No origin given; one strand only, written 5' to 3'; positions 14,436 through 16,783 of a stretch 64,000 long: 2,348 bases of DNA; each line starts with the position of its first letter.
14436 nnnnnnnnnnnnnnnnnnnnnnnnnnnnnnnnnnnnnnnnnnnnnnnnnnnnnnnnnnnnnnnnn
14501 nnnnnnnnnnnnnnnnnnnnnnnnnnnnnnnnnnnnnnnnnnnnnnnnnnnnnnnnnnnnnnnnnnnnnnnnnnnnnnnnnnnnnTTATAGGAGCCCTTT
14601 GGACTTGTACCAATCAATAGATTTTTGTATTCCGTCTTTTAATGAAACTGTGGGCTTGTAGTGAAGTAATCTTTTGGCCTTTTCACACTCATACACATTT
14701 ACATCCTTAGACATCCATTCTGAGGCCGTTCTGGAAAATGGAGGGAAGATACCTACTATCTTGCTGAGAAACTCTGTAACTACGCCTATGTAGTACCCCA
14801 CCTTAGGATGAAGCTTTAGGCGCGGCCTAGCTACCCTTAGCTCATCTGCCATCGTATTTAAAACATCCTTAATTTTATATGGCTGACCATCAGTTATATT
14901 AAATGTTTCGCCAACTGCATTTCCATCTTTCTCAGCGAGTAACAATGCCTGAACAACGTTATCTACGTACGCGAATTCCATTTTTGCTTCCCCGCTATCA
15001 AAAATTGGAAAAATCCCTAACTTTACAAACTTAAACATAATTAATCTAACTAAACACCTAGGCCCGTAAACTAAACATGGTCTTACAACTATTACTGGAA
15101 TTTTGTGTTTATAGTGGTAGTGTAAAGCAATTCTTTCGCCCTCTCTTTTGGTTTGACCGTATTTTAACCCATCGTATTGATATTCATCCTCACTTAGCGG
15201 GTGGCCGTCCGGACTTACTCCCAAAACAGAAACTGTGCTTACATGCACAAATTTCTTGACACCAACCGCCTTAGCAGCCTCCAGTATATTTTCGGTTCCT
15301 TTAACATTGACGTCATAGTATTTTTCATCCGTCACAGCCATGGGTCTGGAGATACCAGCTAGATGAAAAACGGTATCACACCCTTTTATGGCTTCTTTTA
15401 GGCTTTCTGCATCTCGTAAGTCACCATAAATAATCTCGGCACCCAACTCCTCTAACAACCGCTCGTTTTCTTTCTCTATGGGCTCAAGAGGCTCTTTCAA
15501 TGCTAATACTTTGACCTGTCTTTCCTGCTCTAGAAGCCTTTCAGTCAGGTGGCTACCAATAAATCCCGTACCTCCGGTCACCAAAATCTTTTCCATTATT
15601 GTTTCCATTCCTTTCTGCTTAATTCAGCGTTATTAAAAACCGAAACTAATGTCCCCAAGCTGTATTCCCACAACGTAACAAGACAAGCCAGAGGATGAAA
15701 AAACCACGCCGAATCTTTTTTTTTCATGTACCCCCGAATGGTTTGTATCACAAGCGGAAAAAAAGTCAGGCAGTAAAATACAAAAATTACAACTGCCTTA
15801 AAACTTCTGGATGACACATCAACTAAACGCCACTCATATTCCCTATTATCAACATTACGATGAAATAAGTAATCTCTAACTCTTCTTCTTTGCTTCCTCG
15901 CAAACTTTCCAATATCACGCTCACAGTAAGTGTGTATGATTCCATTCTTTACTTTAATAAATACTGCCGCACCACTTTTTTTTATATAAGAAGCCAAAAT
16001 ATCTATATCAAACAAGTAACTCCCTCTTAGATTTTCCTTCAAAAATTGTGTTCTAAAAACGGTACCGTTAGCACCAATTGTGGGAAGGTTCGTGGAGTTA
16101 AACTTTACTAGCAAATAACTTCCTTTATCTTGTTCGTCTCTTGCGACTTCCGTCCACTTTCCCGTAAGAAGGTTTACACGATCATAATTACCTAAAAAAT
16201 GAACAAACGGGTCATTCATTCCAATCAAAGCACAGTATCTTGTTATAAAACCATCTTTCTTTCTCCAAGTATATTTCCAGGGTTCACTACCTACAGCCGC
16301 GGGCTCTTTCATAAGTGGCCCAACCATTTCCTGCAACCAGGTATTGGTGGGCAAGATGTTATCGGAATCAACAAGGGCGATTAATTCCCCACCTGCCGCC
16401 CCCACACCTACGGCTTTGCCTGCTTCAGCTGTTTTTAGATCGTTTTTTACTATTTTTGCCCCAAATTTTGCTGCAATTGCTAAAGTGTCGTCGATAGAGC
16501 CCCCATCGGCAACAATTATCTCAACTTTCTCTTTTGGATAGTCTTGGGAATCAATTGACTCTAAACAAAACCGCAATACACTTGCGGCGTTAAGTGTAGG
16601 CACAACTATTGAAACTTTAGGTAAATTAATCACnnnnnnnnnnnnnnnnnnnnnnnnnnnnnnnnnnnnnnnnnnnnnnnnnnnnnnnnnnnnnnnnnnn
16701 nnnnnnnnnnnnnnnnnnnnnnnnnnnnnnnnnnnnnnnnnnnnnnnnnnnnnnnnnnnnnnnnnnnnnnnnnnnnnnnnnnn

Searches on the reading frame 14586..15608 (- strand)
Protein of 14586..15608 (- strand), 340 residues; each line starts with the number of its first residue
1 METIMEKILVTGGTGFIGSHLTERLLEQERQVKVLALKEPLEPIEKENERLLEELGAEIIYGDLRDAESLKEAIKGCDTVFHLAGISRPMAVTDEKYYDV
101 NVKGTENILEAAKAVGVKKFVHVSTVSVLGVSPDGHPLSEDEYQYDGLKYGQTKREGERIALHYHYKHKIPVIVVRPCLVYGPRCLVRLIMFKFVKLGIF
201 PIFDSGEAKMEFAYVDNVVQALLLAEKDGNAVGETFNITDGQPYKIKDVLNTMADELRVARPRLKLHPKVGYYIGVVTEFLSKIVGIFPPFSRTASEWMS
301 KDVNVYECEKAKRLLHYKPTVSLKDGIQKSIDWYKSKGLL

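Call 5: search_protein_families(library=pfam, proteins=[window:14586-15608:-], max_evalue=0.01)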
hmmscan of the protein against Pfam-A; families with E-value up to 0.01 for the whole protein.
window:14586-15608:- (340 aa): 11 families
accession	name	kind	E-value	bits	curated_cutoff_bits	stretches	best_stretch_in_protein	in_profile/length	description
PF01370.27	Epimerase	-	5.2e-45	154.2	20.9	1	8-238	1-239/240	NAD dependent epimerase/dehydratase family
PF01073.25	3Beta_HSD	-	2.9e-36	125.4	22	1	9-262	1-273/280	3-beta hydroxysteroid dehydrogenase/isomerase family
PF16363.11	GDP_Man_Dehyd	-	1.1e-35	124.2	27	1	9-329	1-331/332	GDP-mannose 4,6 dehydratase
PF07993.18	NAD_binding_4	-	2.5e-22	79.7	20.1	1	10-221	1-257/258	Male sterility protein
PF13460.12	NAD_binding_10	-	1.5e-18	67.8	27.2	1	12-142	1-115/184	NAD(P)H-binding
PF05368.20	NmrA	-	5e-18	66.2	27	1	6-125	3-107/298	NmrA-like family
PF02719.21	Polysacc_synt_2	-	1.2e-17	64.5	20.2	1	8-125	1-128/293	Polysaccharide biosynthesis protein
PF04321.23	RmlD_sub_bind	-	7.3e-15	55.2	27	1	7-182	2-153/287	RmlD substrate binding domain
PF08659.16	KR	-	6.7e-06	26.6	22.6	1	8-127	3-138/180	KR domain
PF00106.31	adh_short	-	0.00019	21.4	26.6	1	7-105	2-112/195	short chain dehydrogenase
PF00056.29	Ldh_1_N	-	0.0049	17.4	27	1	7-123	2-116/141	lactate/malate dehydrogenase, NAD binding domain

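Call 84: search_protein_families(library=ncbifam, proteins=[window:14586-15608:-], max_evalue=0.001)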
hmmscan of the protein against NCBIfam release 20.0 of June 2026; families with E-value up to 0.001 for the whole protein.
window:14586-15608:- (340 aa): 39 families (the best 25 are shown)
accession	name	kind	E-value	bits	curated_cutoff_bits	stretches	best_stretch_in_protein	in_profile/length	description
TIGR03466.1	HpnA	hypoth_equivalog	3.1e-51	174.2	367.65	1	7-339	2-326/327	hopanoid-associated sugar epimerase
NF042422.1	oxyalk_red_OleD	equivalog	5.6e-43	147.5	580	1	7-332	2-326/329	2-alkyl-3-oxoalkanoate reductase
TIGR04180.1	EDH_00030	hypoth_equivalog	1.2e-40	139.4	475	1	8-257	1-256/297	NAD-dependent 4,6-dehydratase LegB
NF042423.1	oxyalk_red_Shew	equivalog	6.7e-37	127.3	580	1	4-329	7-330/331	2-alkyl-3-oxoalkanoate reductase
NF052578.1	StrlDmthSdmBMthl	equivalog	5.1e-31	108.6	600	1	8-339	3-327/328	sterol demethylase protein SdmB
TIGR01181.1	dTDP_gluc_dehyt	equivalog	2.6e-28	99.1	365.1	1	7-336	1-313/321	dTDP-glucose 4,6-dehydratase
TIGR01179.1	galE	equivalog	6.5e-25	87.6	262.3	1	7-176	1-172/332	UDP-glucose 4-epimerase GalE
NF005539.0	PRK07201.1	equivalog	2e-22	79.7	549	1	8-259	3-268/657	SDR family oxidoreductase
NF041293.1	G6PDh_Azf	equivalog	3e-18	66.2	400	1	6-176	3-178/252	NAD-dependent glucose-6-phosphate dehydrogenase Azf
TIGR01746.1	Thioester-redct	subfamily_domain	9.8e-18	64.5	213.35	1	7-255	1-279/371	thioester reductase domain-containing protein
TIGR02622.1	CDP_4_6_dhtase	equivalog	1.8e-17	63.5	278.45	1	6-124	5-128/352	CDP-glucose 4,6-dehydratase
TIGR01777.1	yfcH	hypoth_equivalog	3.1e-16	59.8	207.35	1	8-268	1-250/292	TIGR01777 family oxidoreductase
TIGR02197.1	heptose_epim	equivalog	3.1e-16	59.5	274.6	1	8-269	1-265/316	ADP-glyceromanno-heptose 6-epimerase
NF043036.1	ErythonDh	equivalog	2e-15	56.8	325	1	7-167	2-166/321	D-erythronate dehydrogenase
NF008872.0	PRK11908.1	equivalog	2.2e-15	56.6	294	1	5-336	1-337/349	bifunctional UDP-4-keto-pentose/UDP-xylose synthase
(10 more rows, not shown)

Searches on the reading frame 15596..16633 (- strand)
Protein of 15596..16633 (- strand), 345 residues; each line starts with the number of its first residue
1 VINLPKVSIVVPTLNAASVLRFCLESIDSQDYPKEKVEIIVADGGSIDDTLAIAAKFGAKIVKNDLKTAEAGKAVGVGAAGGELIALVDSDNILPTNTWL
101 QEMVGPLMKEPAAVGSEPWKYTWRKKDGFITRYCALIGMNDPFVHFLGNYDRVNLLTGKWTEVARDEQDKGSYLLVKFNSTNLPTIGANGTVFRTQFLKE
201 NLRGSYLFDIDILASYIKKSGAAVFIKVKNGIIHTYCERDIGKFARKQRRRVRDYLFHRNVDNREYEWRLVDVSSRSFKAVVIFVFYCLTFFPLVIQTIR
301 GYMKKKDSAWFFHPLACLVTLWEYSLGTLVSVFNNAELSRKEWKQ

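Call 6: search_protein_families(library=pfam, proteins=[window:15596-16633:-], max_evalue=0.01)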
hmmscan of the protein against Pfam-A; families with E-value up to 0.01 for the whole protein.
window:15596-16633:- (345 aa): 2 families
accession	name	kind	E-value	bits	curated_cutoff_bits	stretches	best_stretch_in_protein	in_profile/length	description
PF00535.33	Glycos_transf_2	-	5.1e-19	69.3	23.3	1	8-115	1-113/168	Glycosyl transferase family 2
PF13641.12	Glyco_tranf_2_3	-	7e-10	39.7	27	1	5-252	1-228/230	Glycosyltransferase like family 2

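Call 79: search_solved_structures(query=window:15596-16633:-, max_evalue=0.001)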
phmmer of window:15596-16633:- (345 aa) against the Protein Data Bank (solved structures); distinct sequences matched with E-value up to 0.001: 23.
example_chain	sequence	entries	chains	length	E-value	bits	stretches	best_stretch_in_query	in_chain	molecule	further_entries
6yv7_B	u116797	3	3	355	1.6e-08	37.2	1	5-104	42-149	Glycosyl transferase, family 2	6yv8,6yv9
6yv7_A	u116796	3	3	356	1.6e-08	37.2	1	5-104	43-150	Glycosyl transferase, family 2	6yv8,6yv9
5tze_C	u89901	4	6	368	1.6e-08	37.2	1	6-98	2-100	Glycosyl transferase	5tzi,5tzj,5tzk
6p61_A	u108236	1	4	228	1.9e-08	36.9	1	3-94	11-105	Glycosyltransferase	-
5tz8_A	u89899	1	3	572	2.7e-08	36.4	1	6-98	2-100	Glycosyl transferase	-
2z87_A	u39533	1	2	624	1.5e-07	34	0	6-122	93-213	Chondroitin synthase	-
2z86_A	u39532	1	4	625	1.5e-07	34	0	6-122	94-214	Chondroitin synthase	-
9jma_A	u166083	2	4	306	3e-06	29.7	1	7-95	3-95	GalNAc(5)-diNAcBac-PP-undecaprenol beta-1,3-glucosyltransferase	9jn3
4y6n_A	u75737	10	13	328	7e-06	28.5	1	7-109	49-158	Glucosyl-3-phosphoglycerate synthase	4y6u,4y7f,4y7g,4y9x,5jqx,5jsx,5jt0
3e25_A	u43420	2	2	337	7.4e-06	28.4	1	7-109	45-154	Putative uncharacterized protein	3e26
4ddz_A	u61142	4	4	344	7.6e-06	28.4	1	7-109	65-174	GLUCOSYL-3-PHOSPHOGLYCERATE SYNTHASE (GpgS) | Glucosyl-3-phosphoglycerate synthase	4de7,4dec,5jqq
9omh_A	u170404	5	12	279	2.2e-05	26.9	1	7-97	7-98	Glycosyltransferase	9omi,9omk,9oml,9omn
9omj_A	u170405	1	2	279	2.2e-05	26.9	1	7-97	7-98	Glycosyltransferase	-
9omm_A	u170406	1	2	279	2.2e-05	26.9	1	7-97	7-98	Glycosyltransferase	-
7lby_A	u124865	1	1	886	3.9e-05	26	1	5-112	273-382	Cellulose synthase catalytic subunit [UDP-forming]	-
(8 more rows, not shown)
